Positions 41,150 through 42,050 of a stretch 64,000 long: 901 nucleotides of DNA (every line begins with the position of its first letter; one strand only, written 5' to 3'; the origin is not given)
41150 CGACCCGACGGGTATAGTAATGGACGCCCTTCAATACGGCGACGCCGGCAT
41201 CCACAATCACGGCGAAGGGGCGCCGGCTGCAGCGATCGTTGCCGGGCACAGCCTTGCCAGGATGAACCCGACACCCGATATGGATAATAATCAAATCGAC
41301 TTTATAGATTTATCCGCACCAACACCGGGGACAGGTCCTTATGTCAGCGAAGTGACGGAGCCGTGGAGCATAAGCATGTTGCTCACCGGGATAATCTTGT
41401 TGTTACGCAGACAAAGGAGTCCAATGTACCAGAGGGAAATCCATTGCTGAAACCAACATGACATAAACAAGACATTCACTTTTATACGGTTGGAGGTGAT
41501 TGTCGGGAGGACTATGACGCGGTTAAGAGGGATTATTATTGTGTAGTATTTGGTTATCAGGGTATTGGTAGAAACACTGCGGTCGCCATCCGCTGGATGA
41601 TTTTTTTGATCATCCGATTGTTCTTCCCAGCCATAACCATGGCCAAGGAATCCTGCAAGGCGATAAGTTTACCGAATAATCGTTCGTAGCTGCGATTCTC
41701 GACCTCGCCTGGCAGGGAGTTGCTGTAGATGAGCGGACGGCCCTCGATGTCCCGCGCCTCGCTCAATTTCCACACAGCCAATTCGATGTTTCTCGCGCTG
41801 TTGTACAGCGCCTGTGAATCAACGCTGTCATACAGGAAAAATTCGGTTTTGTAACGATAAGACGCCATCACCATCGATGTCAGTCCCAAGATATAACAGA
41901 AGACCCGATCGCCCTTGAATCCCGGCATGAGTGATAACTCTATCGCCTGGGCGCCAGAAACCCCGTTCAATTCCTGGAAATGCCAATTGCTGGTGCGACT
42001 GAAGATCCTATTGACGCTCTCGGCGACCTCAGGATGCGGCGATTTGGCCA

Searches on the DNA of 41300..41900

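Call 54: search_rna_families(source=window, start=41300, end=41900, threshold=evalue, max_evalue=1)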
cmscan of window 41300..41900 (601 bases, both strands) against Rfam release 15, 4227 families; matches with E-value up to 1: 0.
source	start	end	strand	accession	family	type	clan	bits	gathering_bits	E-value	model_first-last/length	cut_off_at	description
